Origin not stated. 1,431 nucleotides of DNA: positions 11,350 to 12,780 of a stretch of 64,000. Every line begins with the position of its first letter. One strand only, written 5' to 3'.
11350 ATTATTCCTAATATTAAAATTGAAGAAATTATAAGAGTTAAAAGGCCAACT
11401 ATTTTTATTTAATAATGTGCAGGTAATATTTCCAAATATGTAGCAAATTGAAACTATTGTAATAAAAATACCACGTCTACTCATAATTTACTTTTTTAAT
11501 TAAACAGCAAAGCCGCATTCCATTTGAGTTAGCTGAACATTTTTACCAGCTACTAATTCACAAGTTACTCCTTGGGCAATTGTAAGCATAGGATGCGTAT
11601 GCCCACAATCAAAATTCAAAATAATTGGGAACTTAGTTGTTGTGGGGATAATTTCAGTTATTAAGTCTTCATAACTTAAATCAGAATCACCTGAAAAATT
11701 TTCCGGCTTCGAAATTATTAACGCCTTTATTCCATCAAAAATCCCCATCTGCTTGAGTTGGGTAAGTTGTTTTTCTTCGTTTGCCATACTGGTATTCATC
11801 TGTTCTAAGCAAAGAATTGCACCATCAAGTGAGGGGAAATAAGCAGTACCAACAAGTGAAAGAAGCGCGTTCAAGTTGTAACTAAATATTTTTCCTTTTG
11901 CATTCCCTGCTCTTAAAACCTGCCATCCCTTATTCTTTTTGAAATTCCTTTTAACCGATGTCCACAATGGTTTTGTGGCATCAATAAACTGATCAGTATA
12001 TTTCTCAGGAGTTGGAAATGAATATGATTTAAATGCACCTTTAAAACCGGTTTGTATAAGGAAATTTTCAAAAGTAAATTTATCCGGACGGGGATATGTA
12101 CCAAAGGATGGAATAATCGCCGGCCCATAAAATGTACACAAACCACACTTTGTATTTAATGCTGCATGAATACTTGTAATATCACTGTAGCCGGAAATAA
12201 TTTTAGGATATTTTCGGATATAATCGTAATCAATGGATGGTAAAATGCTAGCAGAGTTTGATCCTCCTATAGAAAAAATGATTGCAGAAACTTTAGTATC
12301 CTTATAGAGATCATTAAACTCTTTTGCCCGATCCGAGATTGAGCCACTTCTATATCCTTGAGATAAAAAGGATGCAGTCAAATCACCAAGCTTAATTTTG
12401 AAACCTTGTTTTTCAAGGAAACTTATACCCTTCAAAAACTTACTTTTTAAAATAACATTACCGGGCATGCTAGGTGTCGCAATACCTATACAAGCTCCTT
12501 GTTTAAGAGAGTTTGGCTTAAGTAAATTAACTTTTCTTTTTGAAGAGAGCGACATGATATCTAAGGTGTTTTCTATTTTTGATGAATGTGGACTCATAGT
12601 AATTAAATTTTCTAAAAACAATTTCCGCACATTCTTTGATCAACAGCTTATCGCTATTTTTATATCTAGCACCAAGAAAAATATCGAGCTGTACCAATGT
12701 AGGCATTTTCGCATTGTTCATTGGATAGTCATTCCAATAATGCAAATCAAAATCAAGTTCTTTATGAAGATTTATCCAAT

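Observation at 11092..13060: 1.9-kb low-GC islet carrying an S66 (LdcA/MccF-like) peptidase, bounded by inverted copies of a ~40-bp palindrome-containing module at the ends of yidC and hldD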

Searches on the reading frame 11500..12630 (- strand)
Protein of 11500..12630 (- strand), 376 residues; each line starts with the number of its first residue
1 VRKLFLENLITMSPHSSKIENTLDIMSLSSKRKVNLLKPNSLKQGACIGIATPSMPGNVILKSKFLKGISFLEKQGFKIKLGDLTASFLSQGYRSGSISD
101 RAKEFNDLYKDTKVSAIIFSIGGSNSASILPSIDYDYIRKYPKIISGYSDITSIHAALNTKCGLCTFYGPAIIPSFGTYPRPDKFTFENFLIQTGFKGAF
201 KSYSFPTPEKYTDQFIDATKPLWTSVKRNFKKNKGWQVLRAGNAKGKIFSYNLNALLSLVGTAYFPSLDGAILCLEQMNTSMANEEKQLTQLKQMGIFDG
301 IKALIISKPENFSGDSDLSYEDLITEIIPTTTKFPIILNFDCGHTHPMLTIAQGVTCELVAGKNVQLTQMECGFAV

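Call 6: search_protein_families(library=pfam, proteins=[window:11500-12630:-], max_evalue=0.01)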
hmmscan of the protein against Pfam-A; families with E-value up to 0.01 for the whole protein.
window:11500-12630:- (376 aa): 2 families
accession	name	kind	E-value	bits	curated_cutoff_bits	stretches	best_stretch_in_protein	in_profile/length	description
PF02016.21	Peptidase_S66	-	6.7e-32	110.6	25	1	48-169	1-121/121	LD-carboxypeptidase N-terminal domain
PF17676.7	Peptidase_S66C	-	1.2e-23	84.4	23.7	1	246-359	2-120/120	LD-carboxypeptidase C-terminal domain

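Call 10: find_homologous_proteins(query=window:11500-12630:-)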
Query window:11500-12630:- (376 aa): 448 proteins with E <= 0.001 among 3039 candidates; the best 120 are listed.
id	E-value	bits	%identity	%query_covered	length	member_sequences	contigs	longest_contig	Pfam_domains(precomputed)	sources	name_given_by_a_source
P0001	2.1e-223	759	96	93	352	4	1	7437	PF17676.8,PF02016.22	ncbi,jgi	jgi:muramoyltetrapeptide carboxypeptidase LdcA involved in peptidoglycan recycling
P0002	5.3e-193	659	84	91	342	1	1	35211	PF17676.8,PF02016.22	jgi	jgi:muramoyltetrapeptide carboxypeptidase LdcA involved in peptidoglycan recycling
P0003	3.2e-175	601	74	93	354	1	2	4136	PF17676.8,PF02016.22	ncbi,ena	-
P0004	5.4e-162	557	70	93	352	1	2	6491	PF17676.8,PF02016.22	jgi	jgi:muramoyltetrapeptide carboxypeptidase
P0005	4.4e-154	531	65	93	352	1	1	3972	PF17676.8,PF02016.22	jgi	jgi:muramoyltetrapeptide carboxypeptidase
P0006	1.3e-151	523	63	95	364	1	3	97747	PF17676.8,PF02016.22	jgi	jgi:muramoyltetrapeptide carboxypeptidase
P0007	8.3e-141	488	61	92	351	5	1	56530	PF17676.8,PF02016.22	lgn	-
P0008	6.5e-121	422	57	90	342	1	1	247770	PF17676.8,PF02016.22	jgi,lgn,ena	-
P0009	5.7e-111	389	55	90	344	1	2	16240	PF17676.8,PF02016.22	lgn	-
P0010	3.4e-104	367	53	90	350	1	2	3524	PF17676.8,PF02016.22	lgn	-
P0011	8.4e-100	353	51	90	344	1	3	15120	PF17676.8,PF02016.22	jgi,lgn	jgi:muramoyltetrapeptide carboxypeptidase LdcA involved in peptidoglycan recycling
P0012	5.8e-99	350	49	90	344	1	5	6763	PF17676.8,PF02016.22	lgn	-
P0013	2.3e-98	348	50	86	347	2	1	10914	PF17676.8,PF02016.22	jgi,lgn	-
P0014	3.9e-98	347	49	90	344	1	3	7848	PF17676.8,PF02016.22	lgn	-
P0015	7.5e-98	346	50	90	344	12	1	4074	PF17676.8,PF02016.22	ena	-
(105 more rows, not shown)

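Call 11: find_encoding_contigs(protein=P0001, flank=6000, max_places=4)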
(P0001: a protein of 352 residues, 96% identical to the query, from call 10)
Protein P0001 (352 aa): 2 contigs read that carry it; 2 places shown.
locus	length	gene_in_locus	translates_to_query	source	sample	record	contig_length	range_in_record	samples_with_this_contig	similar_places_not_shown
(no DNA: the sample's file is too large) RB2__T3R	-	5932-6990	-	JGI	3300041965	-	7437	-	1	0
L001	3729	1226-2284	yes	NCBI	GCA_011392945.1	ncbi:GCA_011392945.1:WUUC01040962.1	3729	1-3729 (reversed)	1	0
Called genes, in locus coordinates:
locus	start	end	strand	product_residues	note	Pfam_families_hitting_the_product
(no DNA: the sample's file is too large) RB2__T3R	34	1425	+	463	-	-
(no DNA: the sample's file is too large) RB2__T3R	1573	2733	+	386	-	PF18962:Por_Secre_tail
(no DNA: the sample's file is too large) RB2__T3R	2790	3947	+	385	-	PF13585:CHU_C (weak)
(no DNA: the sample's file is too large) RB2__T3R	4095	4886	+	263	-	-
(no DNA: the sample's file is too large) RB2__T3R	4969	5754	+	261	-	-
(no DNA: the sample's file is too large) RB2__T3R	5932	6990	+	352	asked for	PF02016:Peptidase_S66, PF17676:Peptidase_S66C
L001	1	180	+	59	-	?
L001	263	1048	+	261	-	-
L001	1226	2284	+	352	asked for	PF02016:Peptidase_S66, PF17676:Peptidase_S66C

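Call 12: find_encoding_contigs(protein=P0002, flank=6000, max_places=4)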
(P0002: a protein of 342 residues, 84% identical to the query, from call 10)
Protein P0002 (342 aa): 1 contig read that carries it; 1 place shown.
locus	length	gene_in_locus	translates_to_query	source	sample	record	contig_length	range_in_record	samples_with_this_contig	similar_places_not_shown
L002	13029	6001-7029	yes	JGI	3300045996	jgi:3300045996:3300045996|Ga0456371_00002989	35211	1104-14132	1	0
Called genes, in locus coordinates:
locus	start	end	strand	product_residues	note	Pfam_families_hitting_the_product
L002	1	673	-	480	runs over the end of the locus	PF18962:Por_Secre_tail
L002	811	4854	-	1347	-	PF18962:Por_Secre_tail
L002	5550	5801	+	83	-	-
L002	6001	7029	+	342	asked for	PF02016:Peptidase_S66, PF17676:Peptidase_S66C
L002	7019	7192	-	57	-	-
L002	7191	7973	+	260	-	-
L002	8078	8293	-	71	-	-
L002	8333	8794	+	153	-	PF00072:Response_reg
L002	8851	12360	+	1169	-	PF01339:CheB_methylest, PF03705:CheR_N, PF01739:CheR, PF08448:PAS_4 (weak), PF00512:HisKA, PF02518:HATPase_c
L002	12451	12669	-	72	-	-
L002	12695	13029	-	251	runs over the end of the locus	PF11999:Ice_binding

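Call 30: search_solved_structures(query=window:11500-12555:-, max_evalue=0.001, show_alignments=2)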
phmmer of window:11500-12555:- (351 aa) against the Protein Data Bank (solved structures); distinct sequences matched with E-value up to 0.001: 23.
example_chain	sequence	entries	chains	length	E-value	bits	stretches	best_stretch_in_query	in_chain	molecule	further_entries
3tlb_A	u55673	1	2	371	1.6e-64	221.7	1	17-345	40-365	MccF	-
3tlz_A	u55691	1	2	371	1.7e-64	221.5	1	17-345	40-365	MccF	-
3tla_A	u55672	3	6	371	2.1e-64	221.2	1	17-345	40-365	MccF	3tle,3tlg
3tlc_A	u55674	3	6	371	5.5e-64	219.9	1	17-345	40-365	MccF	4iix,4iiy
3tly_A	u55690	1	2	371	5e-63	216.7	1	17-345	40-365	MccF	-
3sr3_A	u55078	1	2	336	8.1e-59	202.9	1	13-336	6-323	Microcin immunity protein MccF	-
3gjz_A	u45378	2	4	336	5.1e-58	200.2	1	13-336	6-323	Microcin immunity protein MccF | Microcin C7 self-immunity protein mccF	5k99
3u1b_A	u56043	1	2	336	6.8e-58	199.8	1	13-336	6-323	Microcin immunity protein MccF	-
3t5m_A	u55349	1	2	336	1.3e-57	198.9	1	13-336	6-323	Microcin immunity protein MccF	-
3tyx_A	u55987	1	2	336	6.3e-57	196.7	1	13-336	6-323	Microcin immunity protein MccF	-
4jvo_A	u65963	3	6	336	3.3e-56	194.3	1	13-336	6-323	Microcin immunity protein MccF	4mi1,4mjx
4e5s_A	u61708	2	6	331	2e-35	126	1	10-339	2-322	MccFlike protein (BA_5613) | LD-carboxypeptidase family protein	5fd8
5usd_A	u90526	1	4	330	2.5e-35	125.7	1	10-339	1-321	Peptidase S66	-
4h1h_A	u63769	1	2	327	2.7e-32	115.7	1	10-335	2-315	Lmo1638 protein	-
4inj_A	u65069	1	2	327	7.1e-32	114.3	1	10-335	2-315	Lmo1638 protein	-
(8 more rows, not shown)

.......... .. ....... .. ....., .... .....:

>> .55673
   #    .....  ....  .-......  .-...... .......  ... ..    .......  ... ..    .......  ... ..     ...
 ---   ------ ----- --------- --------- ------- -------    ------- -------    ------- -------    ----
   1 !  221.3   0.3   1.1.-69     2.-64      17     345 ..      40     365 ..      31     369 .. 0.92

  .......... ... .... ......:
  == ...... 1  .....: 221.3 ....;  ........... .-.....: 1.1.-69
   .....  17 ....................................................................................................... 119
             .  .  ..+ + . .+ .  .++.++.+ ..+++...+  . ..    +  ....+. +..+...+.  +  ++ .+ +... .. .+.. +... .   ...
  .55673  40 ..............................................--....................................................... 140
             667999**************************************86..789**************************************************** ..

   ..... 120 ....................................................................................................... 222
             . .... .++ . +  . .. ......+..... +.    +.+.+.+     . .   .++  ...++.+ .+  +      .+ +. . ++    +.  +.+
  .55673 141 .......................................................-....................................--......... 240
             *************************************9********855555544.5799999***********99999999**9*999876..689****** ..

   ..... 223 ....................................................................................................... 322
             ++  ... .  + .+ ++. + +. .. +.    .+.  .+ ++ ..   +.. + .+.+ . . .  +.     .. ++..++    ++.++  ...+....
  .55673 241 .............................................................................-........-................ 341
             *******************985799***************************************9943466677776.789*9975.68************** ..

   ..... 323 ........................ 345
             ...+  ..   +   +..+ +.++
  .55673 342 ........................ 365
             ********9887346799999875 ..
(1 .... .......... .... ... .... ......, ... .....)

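Call 31: search_protein_families(library=ncbifam, proteins=[window:11500-12555:-], max_evalue=1)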
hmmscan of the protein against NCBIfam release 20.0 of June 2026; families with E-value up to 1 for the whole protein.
window:11500-12555:- (351 aa): 2 families
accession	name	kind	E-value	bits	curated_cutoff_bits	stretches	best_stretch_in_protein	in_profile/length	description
NF008424.0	PRK11253.1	equivalog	7.5e-30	104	378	1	32-339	14-294/308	muramoyltetrapeptide carboxypeptidase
NF053705.1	TransRegGltCGpos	equivalog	0.095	11.9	350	1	43-119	44-120/300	glutamate biosynthesis transcriptional regulator GltC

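Call 46: search_protein_families(library=pfam, proteins=[L001:263-1048:+, L002:7191-7973:+, L002:5550-5801:+], max_evalue=0.01)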
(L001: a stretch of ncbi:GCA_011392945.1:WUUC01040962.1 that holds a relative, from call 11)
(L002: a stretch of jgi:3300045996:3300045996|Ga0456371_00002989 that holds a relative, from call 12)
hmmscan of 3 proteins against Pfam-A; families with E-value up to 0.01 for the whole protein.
L001:263-1048:+ (261 aa): 0 families

L002:7191-7973:+ (260 aa): 0 families

L002:5550-5801:+ (83 aa): 4 families
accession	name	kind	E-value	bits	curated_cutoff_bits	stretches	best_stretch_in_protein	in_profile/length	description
PF13443.12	HTH_26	-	0.00021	21.9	22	1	26-81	3-59/63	Cro/C1-type HTH DNA-binding domain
PF12844.13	HTH_19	-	0.00023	21.4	30.2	1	22-80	1-59/64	Helix-turn-helix domain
PF01381.28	HTH_3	-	0.00077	19.9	23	1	25-79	1-55/55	Helix-turn-helix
PF13560.12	HTH_31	-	0.0047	17.6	27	1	21-79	2-61/64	Helix-turn-helix domain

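Call 68: search_dna_similar(query=window:11503-12555:-, collection=plasmids, mode=protein, max_rows=12)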
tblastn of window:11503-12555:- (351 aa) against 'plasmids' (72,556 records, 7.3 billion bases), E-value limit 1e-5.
Records with a match: 167; places in all: 176; records where one place covers at least 80% of the query: 150.
Best place of each record, by identity: <60% 167.
By first word of the organism name: Escherichia 27; Streptomyces 26; Legionella 18; Bacillus 9; Enterococcus 8; Pediococcus 7; Vibrio 6; Agrobacterium 6; Nocardia 5; Rhizobium 4; and 32 more.
By predicted mobility (MOB-suite, as given by PLSDB): non-mobilizable 82; conjugative 54; mobilizable 31.
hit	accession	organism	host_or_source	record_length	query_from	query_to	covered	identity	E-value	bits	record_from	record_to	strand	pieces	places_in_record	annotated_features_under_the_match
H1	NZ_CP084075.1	Fusobacterium vincentii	-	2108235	7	336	94%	39.0%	3e-65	230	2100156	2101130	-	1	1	none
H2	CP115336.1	Escherichia coli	dog,pure culture,Urinary bladder mucosa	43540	1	344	98%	37.0%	5e-60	215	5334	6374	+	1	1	LD-carboxypeptidase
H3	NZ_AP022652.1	Escherichia coli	Homo sapiens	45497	17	344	93%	38.3%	4e-60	215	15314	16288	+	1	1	S66 peptidase family protein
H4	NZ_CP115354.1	Escherichia coli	cat,pure culture,blood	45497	17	344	93%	38.3%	4e-60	215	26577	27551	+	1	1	S66 peptidase family protein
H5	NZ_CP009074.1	Escherichia coli ATCC 25922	human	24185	17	344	93%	38.0%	3e-59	213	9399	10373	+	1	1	S66 peptidase family protein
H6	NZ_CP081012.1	Escherichia coli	cell culture,LAB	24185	17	344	93%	38.0%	3e-59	213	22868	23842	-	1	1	S66 peptidase family protein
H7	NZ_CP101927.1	Escherichia coli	whole organism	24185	17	344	93%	38.0%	3e-59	213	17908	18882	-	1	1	S66 peptidase family protein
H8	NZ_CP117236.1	Escherichia coli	whole organism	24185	17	344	93%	38.0%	3e-59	213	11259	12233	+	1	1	S66 peptidase family protein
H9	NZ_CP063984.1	Escherichia coli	cell culture,LAB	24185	17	344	93%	38.0%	3e-59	213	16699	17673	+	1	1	S66 peptidase family protein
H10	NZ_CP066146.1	Escherichia coli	pig,pure culture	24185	17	344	93%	38.0%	3e-59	213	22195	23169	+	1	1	S66 peptidase family protein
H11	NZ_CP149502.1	Escherichia coli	cell culture,clinical isolate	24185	17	344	93%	38.0%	3e-59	213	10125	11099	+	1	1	S66 peptidase family protein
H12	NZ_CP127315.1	Escherichia coli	Bos taurus,Cell culture,feces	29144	17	344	93%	38.0%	3e-59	213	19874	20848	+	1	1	S66 peptidase family protein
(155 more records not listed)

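Call 70: get_annotated_region(hit=H5, flank=7000)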
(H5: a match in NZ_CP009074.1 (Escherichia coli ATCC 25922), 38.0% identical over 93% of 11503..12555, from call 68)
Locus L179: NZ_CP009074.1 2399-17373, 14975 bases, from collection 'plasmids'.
description: Escherichia coli ATCC 25922 plasmid unnamed_2, complete sequence
organism: Escherichia coli ATCC 25922 (NCBI taxid 1322345)
taxonomy: Bacteria; Pseudomonadota; Gammaproteobacteria; Enterobacterales; Enterobacteriaceae; Escherichia; Escherichia coli; Escherichia coli ATCC 25922
host: -; source: human; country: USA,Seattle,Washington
typing (MOB-suite, as given by PLSDB): non-mobilizable; replicon IncX1
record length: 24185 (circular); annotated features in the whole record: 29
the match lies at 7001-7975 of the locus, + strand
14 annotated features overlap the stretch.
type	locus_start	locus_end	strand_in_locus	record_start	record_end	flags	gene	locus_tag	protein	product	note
CDS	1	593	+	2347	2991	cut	-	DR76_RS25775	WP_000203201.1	recombinase family protein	GO:0006310 - DNA recombination [Evidence IEA]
CDS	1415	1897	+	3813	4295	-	-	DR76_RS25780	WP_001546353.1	hypothetical protein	-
CDS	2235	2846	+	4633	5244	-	-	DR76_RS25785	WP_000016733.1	hypothetical protein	-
CDS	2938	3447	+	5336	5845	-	-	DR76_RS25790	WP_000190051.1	hypothetical protein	-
CDS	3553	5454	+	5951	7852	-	-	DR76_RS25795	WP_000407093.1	AAA family ATPase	-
CDS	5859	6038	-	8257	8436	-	-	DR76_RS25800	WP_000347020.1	hypothetical protein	-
CDS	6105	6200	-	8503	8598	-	dqlB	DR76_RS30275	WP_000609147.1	DinQ-like type I toxin DqlB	-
CDS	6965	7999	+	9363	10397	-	-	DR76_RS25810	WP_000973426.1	S66 peptidase family protein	-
CDS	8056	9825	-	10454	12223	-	-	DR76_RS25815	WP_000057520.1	GNAT family N-acetyltransferase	-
CDS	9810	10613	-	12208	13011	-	-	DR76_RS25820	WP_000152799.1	class I SAM-dependent methyltransferase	-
CDS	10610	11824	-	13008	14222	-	-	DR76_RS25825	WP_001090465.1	MFS transporter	GO:0055085 - transmembrane transport [Evidence IEA]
CDS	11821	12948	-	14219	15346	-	-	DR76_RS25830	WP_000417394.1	ThiF family adenylyltransferase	-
CDS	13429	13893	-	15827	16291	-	-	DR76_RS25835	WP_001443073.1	hypothetical protein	-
CDS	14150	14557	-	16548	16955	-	-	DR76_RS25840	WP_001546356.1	hypothetical protein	-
